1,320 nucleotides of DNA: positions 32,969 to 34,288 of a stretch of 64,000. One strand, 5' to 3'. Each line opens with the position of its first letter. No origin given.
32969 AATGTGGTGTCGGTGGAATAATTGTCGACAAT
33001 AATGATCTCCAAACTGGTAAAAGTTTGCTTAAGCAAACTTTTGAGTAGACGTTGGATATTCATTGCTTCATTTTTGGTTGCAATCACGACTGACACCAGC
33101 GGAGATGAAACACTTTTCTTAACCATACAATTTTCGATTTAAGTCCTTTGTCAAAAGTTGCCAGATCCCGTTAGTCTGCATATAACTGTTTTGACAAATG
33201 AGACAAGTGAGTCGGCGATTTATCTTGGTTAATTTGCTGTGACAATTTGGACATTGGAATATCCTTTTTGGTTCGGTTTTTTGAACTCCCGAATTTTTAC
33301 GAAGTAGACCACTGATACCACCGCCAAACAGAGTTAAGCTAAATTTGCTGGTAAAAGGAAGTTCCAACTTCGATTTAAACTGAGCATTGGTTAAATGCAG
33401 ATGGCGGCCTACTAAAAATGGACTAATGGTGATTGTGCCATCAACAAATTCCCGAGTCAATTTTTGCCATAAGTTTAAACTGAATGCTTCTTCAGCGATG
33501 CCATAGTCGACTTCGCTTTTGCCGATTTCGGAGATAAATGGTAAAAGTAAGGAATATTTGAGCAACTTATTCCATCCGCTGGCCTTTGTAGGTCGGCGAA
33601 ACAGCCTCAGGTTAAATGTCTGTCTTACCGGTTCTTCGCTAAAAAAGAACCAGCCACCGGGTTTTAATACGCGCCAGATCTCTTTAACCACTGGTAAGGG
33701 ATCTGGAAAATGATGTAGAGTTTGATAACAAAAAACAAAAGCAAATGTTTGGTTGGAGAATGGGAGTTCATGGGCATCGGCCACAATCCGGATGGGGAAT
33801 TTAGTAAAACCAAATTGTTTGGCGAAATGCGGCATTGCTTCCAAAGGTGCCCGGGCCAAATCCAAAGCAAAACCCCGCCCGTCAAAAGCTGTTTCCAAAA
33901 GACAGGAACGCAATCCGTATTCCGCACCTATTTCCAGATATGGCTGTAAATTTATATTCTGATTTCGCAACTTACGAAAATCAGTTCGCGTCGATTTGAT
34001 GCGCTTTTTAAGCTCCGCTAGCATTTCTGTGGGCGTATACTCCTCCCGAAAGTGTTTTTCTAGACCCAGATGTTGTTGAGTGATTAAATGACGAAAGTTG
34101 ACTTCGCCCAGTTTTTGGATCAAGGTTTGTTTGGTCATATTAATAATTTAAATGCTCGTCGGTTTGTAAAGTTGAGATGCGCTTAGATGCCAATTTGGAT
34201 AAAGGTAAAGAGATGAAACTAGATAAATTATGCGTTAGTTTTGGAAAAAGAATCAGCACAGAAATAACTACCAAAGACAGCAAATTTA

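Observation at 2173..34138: Eight SAM-methyltransferase domains in one glycan locus, including Zn-ribbon-flanked MTases and an MTase-GT2 fusion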

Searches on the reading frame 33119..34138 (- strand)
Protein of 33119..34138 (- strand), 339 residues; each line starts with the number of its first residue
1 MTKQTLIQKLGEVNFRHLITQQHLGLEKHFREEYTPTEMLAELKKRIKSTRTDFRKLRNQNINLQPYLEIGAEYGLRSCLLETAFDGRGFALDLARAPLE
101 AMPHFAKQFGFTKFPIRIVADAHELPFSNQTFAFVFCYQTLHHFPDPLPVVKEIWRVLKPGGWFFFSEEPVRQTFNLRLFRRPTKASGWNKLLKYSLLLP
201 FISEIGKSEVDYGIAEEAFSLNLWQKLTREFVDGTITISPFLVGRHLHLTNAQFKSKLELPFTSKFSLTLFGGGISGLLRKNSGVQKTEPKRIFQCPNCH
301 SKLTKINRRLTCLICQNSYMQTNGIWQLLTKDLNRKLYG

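Call 3: search_protein_families(library=pfam, proteins=[window:33119-34138:-], max_evalue=0.01)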
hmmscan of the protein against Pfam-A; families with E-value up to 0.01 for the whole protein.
window:33119-34138:- (339 aa): 7 families
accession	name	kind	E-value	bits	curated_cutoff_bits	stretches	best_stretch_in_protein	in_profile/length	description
PF08241.18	Methyltransf_11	-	5.6e-17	62.6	21.2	1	68-166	1-95/95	Methyltransferase domain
PF13649.12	Methyltransf_25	-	6e-12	46.5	27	1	68-162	2-97/97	Methyltransferase domain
PF13489.12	Methyltransf_23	-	2e-09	37.8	27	1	64-168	23-118/164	Methyltransferase domain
PF13847.12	Methyltransf_31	-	4.6e-08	33.3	27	1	83-169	25-112/145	Methyltransferase domain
PF08242.18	Methyltransf_12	-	6.8e-07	30.4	30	1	68-164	1-98/98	Methyltransferase domain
PF01209.24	Ubie_methyltran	-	3.2e-06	27.1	20.1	1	118-167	103-152/233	ubiE/COQ5 methyltransferase family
PF03141.22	Methyltransf_29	-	0.0024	17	23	1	121-174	171-225/506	Putative S-adenosyl-L-methionine-dependent methyltransferase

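Call 10: search_protein_families(library=ncbifam, proteins=[window:33119-34138:-], max_evalue=0.1)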
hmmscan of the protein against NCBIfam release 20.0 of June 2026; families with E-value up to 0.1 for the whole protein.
window:33119-34138:- (339 aa): 25 families
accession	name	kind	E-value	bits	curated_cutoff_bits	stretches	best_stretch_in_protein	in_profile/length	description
NF041675.1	sarc_dimgly_tmase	equivalog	6.8e-10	39.3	550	1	65-168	67-171/278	sarcosine/dimethylglycine N-methyltransferase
NF045667.1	MTase_DVU1556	equivalog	1.8e-08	34.1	155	1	86-168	45-121/213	DVU_1556 family methyltransferase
NF001243.0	PRK00216.1-4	equivalog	1.2e-06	28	235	1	118-164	103-149/237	demethylmenaquinone methyltransferase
TIGR02072.1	BioC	equivalog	2.4e-06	27.5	184.95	1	58-168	28-134/244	malonyl-ACP O-methyltransferase BioC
TIGR02752.1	MenG_heptapren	equivalog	3.1e-06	26.9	419.85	1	118-163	101-146/231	demethylmenaquinone methyltransferase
NF040539.1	AST_met_ArsM_2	exception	3.3e-06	27.2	240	1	118-167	115-164/262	putative arsinothricin biosynthesis methyltransferase ArsM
NF045823.1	PthPhpthDimycoMt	equivalog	7.8e-06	25.2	300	1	119-168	119-168/256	phthiotriol/phenolphthiotriol dimycocerosates methyltransferase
TIGR01934.1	MenG_MenH_UbiE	subfamily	8.2e-06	25.3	158.35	1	118-169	93-144/223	ubiquinone/menaquinone biosynthesis methyltransferase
NF045825.1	FAmtase_mtf2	equivalog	1.4e-05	24.4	400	1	118-169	110-161/248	fatty-acid O-methyltransferase Mtf2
NF041536.1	ArsM_DUF2284_UU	exception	0.00012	20.5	575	1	119-169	133-183/459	arsenite methyltransferase/DUF2284 domain selenoprotein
TIGR01983.1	UbiG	equivalog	0.00036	19.9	102.95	1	58-167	44-152/228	bifunctional 2-polyprenyl-6-hydroxyphenol methylase/3-demethylubiquinol 3-O-methyltransferase UbiG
NF008300.0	PRK11088.1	equivalog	0.0012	18.4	303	0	90-176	116-189/272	23S rRNA (guanine(745)-N(1))-methyltransferase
NF047649.1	MTase_UXPK_star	exception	0.0016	17.5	460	1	86-167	102-182/283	methyltransferase/UXPK-star double selenoprotein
NF001240.0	PRK00216.1-1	equivalog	0.0016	17.5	378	1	118-166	120-168/251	bifunctional demethylmenaquinone methyltransferase/2-methoxy-6-polyprenyl-1,4-benzoquinol methylase UbiE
NF001241.0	PRK00216.1-2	equivalog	0.002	17.8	327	1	118-168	99-149/231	demethylmenaquinone methyltransferase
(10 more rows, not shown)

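Call 31: search_protein_representatives(protein=window:33119-34135:-)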
Query: 338 residues. Proteins with E-value up to 0.001 (for the whole library): 4644; up to 1e-10: 190; up to 1e-30: 76. The best 150 are listed.
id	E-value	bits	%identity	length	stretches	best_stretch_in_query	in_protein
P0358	3.7e-95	335.6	48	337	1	2-337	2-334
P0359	2.5e-94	332.8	50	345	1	3-337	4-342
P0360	2.3e-93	329.7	49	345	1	1-338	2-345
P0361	2.0e-90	320.0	49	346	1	1-338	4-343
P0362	9.9e-85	301.3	48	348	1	3-337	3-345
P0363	3.3e-84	299.6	45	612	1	3-337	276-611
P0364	6.2e-83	295.4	46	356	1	3-337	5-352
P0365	1.4e-78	281.1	46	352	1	3-338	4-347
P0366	4.4e-77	276.1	65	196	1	3-192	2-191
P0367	9.6e-76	271.7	46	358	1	3-337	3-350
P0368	1.8e-74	267.6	43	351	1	3-337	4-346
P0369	7.5e-69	249.1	44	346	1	3-338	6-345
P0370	1.3e-65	238.4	40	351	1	7-338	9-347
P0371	2.2e-65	237.7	40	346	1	2-337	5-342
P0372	3.4e-64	233.8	39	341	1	4-338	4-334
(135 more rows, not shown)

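Call 66: search_protein_families(library=pfam, alignment_id=A5, max_evalue=0.01)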
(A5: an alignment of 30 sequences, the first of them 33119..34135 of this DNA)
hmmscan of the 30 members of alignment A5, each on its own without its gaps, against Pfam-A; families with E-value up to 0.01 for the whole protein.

A. member 1, window:33119-34135:- (338 aa): 7 families
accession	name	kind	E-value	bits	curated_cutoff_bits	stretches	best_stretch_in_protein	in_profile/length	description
PF08241.18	Methyltransf_11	-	5.6e-17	62.6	21.2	1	67-165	1-95/95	Methyltransferase domain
PF13649.12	Methyltransf_25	-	5.9e-12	46.6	27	1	67-161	2-97/97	Methyltransferase domain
PF13489.12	Methyltransf_23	-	2e-09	37.8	27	1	63-167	23-118/164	Methyltransferase domain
PF13847.12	Methyltransf_31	-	4.6e-08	33.3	27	1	82-168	25-112/145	Methyltransferase domain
PF08242.18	Methyltransf_12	-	6.8e-07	30.4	30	1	67-163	1-98/98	Methyltransferase domain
PF01209.24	Ubie_methyltran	-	3.2e-06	27.1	20.1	1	117-166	103-152/233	ubiE/COQ5 methyltransferase family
PF03141.22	Methyltransf_29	-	0.0023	17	23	1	120-173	171-225/506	Putative S-adenosyl-L-methionine-dependent methyltransferase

B. families by the number of members that match (of 30 scanned): 20 families
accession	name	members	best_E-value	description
PF08241.18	Methyltransf_11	30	2.2e-20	Methyltransferase domain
PF13649.12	Methyltransf_25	30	3.1e-14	Methyltransferase domain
PF13847.12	Methyltransf_31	29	2.5e-11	Methyltransferase domain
PF13489.12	Methyltransf_23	26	1.9e-10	Methyltransferase domain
PF08242.18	Methyltransf_12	25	9.6e-09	Methyltransferase domain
PF01209.24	Ubie_methyltran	20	1.7e-08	ubiE/COQ5 methyltransferase family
PF03966.22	Trm112p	8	3.1e-07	Trm112p-like protein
PF03141.22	Methyltransf_29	6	1.7e-06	Putative S-adenosyl-L-methionine-dependent methyltransferase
PF05148.21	Methyltransf_8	2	0.0026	Hypothetical methyltransferase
PF01873.23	eIF-5_eIF-2B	1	7.3e-05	Domain found in IF2B/IF5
PF21302.3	Zn_ribbon_RlmA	1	0.00045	RlmA, N-terminal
PF14205.11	Cys_rich_KTR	1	0.00078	Cysteine-rich KTR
PF14768.12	RPA_interact_C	1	0.0013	Replication protein A interacting C-terminal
PF07191.17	Zn_ribbon_6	1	0.0026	Double zinc ribbon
PF06677.18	Auto_anti-p27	1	0.0027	Sjogren's syndrome/scleroderma autoantigen 1 (Autoantigen p27)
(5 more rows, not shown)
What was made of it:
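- On Trm112p-like zinc knuckle (ribbons of M7, M8): Eight of 30 M8-family members match, best E 3.1e-7 (call 66).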

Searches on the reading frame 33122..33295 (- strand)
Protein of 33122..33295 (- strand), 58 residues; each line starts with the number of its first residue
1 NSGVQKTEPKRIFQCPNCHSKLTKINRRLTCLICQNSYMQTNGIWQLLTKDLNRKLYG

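Call 21: search_protein_families(library=pfam, proteins=[window:33122-33295:-], max_evalue=10)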
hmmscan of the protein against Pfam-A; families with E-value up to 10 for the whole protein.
seq(58 aa): 20 families
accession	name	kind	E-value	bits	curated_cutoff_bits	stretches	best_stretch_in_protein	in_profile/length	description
PF03918.19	CcmH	-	0.0039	16.9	25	1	5-55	12-60/143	Cytochrome C biogenesis protein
PF07191.17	Zn_ribbon_6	-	0.0064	16.9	25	1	14-40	2-28/67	Double zinc ribbon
PF18551.6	TackOD1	-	0.0096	15.9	32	1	3-40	138-175/188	Thaumarchaeal output domain 1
PF01363.27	FYVE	-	0.012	16.1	27.8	1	10-37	6-33/67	FYVE zinc finger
PF23451.1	Zn_ribbon_PaaD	-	0.017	15.2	27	1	4-37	6-39/53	PaaD zinc beta ribbon domain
PF19233.4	DUF5886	-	0.024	15.4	36.5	1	7-53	9-57/135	Family of unknown function (DUF5886)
PF05495.17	zf-CHY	-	0.028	15.3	31.3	1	9-37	15-51/68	CHY zinc finger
PF23903.1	Phage_zn_bind_2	-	0.046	14.1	27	1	14-22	33-41/44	Phage zinc binding domain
PF21302.3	Zn_ribbon_RlmA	-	0.052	14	27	1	13-31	1-19/44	RlmA, N-terminal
PF12760.12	Zn_ribbon_IS1595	-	0.058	13.8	25.4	1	11-35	18-44/46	Transposase zinc-ribbon domain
PF05129.18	Zn_ribbon_Elf1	-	0.065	13.8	29.8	1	6-39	16-57/79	Transcription elongation factor Elf1 like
PF01155.25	HypA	-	0.082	13.4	28.9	1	8-42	66-100/112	Hydrogenase/urease nickel incorporation, metallochaperone, hypA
PF23548.1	Zn_ribbon_FGT1_2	-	0.094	12.8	27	1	13-25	21-33/35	FORGETTER1 second zinc ribbon domain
PF25206.1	DUF7836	-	0.098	13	26.7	1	8-21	26-39/59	Domain of unknown function (DUF7836)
PF23455.1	DUF7129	-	0.12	12.5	30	1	9-37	8-36/45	Domain of unknown function (DUF7129)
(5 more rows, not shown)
